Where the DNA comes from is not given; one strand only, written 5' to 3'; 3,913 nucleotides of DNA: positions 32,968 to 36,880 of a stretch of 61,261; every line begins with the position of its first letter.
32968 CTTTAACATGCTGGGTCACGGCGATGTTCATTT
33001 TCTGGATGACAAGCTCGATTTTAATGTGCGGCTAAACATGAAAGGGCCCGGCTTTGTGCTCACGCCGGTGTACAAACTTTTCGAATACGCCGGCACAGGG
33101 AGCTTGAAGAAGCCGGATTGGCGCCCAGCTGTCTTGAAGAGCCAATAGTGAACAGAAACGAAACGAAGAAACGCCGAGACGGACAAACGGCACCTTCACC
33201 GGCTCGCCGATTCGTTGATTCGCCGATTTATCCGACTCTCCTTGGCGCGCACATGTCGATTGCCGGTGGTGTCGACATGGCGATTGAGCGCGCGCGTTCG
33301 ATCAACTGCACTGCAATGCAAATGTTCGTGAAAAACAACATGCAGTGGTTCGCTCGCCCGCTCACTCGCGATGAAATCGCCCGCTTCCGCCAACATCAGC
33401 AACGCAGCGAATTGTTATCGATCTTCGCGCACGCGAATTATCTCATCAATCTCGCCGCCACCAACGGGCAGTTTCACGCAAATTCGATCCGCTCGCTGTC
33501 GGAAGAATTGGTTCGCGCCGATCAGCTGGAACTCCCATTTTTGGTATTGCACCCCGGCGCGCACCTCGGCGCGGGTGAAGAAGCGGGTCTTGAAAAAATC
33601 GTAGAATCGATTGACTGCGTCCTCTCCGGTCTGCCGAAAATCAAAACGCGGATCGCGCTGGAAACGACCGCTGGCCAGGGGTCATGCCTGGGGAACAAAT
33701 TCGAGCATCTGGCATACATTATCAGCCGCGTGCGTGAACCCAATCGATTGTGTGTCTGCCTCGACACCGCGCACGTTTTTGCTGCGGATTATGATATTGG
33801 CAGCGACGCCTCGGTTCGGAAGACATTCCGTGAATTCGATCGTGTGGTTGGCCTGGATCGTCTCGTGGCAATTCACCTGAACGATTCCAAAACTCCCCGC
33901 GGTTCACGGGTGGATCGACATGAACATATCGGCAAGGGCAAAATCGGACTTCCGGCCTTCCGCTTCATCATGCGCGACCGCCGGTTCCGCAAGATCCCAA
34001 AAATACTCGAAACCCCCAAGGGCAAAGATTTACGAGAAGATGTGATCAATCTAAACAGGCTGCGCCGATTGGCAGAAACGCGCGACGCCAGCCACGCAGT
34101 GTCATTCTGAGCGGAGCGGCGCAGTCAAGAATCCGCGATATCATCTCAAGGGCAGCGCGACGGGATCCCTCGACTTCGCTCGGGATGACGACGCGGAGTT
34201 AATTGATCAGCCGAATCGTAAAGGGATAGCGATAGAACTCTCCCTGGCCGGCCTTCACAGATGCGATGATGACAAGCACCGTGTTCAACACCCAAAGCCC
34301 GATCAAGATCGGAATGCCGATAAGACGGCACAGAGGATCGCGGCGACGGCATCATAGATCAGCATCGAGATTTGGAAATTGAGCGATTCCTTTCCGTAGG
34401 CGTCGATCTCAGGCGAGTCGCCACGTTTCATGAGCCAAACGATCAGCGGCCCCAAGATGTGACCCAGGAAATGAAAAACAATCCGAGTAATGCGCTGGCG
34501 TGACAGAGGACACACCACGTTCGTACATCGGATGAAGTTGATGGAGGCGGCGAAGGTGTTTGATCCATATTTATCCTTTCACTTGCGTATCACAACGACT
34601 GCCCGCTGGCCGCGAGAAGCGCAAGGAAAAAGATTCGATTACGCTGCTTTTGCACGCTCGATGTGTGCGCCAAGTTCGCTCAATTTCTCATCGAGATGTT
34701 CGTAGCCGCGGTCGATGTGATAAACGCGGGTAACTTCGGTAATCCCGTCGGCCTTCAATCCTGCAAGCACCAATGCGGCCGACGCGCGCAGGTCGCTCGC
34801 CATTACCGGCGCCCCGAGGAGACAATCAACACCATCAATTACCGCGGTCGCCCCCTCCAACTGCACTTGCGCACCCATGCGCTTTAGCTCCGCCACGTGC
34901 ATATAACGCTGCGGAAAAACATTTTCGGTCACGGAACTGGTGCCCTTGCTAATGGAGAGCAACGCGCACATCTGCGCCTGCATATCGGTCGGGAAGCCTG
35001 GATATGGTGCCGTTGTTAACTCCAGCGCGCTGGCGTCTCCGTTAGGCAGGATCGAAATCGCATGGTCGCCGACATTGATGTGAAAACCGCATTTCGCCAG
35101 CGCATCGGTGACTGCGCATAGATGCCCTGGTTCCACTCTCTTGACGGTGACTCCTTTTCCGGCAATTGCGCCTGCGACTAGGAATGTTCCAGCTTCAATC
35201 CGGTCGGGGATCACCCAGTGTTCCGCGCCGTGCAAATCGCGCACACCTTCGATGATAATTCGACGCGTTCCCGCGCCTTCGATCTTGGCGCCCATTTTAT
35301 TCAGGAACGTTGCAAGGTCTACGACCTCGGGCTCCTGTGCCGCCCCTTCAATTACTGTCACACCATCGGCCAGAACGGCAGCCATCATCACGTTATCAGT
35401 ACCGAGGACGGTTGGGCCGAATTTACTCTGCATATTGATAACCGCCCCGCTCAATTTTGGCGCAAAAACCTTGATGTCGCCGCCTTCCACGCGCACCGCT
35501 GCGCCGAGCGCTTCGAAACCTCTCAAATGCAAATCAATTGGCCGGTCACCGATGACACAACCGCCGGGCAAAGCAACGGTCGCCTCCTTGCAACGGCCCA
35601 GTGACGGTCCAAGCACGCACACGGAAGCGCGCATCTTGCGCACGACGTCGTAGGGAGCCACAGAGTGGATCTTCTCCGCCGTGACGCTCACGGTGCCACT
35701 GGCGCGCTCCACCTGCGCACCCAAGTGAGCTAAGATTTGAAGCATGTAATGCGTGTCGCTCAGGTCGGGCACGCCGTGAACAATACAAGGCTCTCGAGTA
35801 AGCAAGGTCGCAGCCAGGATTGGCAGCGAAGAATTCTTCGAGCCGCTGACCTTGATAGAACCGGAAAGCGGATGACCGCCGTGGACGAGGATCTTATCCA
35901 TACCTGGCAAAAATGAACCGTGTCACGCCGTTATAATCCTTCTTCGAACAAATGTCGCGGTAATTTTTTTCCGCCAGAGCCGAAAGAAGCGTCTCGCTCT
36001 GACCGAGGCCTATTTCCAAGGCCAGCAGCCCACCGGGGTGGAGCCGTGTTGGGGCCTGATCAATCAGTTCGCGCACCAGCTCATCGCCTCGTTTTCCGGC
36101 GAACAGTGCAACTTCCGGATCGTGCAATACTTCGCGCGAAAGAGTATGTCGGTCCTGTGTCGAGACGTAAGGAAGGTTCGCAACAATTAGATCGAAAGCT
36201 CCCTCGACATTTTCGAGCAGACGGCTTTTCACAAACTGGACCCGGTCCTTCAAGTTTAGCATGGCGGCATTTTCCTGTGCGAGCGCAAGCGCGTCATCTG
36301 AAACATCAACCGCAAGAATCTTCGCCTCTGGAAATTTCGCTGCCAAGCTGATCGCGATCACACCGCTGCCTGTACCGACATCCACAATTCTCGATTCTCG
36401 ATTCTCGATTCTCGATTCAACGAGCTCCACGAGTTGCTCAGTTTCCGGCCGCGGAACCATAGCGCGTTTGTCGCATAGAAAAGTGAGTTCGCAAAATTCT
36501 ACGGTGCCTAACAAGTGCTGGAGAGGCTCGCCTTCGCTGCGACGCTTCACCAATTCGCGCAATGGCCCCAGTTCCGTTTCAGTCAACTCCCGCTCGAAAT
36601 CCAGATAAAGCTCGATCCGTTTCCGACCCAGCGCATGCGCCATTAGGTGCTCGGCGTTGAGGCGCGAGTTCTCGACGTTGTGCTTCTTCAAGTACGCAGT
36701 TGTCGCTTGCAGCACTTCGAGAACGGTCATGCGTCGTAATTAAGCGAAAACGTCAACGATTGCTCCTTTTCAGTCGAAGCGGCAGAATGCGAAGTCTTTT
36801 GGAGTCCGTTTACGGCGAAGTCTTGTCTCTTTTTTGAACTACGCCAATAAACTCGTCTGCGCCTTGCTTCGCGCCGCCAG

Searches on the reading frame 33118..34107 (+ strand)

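Call 67: search_protein_families(library=pfam, proteins=[window:33118-34107:+], max_evalue=0.00001)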
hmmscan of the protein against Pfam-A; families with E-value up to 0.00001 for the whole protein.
window:33118-34107:+ (330 aa): 1 family
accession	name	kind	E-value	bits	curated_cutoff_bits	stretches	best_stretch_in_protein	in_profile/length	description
PF01261.30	AP_endonuc_2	-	2.2e-50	172.1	31.1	1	56-308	1-242/249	Xylose isomerase-like TIM barrel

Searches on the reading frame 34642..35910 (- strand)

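Call 67: search_protein_families(library=pfam, proteins=[window:34642-35910:-], max_evalue=0.00001)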
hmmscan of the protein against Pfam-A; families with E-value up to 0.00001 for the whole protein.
window:34642-35910:- (423 aa): 1 family
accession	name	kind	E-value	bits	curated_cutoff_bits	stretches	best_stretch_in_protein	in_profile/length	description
PF00275.25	EPSP_synthase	-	1.6e-101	340.5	22.8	1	10-410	2-417/417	EPSP synthase (3-phosphoshikimate 1-carboxyvinyltransferase)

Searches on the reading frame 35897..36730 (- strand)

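Call 67: search_protein_families(library=pfam, proteins=[window:35897-36730:-], max_evalue=0.00001)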
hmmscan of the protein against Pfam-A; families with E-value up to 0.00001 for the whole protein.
window:35897-36730:- (278 aa): 9 families
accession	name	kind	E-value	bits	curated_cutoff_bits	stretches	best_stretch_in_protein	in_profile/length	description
PF17827.6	PrmC_N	-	2.7e-20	73.1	23.4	1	5-75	1-71/71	PrmC N-terminal domain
PF05175.20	MTS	-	4e-19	69.3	23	1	103-202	26-123/170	Methyltransferase small domain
PF06325.19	PrmA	-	1.7e-13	51.1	22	1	97-186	148-234/296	Ribosomal protein L11 methyltransferase (PrmA)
PF13649.12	Methyltransf_25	-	1.1e-12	48.9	27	1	115-201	1-89/97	Methyltransferase domain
PF13847.12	Methyltransf_31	-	3.9e-12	46.5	27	1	111-188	3-84/145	Methyltransferase domain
PF08242.18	Methyltransf_12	-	9.1e-10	39.6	30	1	116-185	1-72/98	Methyltransferase domain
PF12847.13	Methyltransf_18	-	2.7e-07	31.2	27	1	105-183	9-87/151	Methyltransferase domain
PF08241.18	Methyltransf_11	-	1.1e-06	29.6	21.2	1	116-201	1-83/95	Methyltransferase domain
PF13489.12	Methyltransf_23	-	3.7e-06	27.2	27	1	109-240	20-118/164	Methyltransferase domain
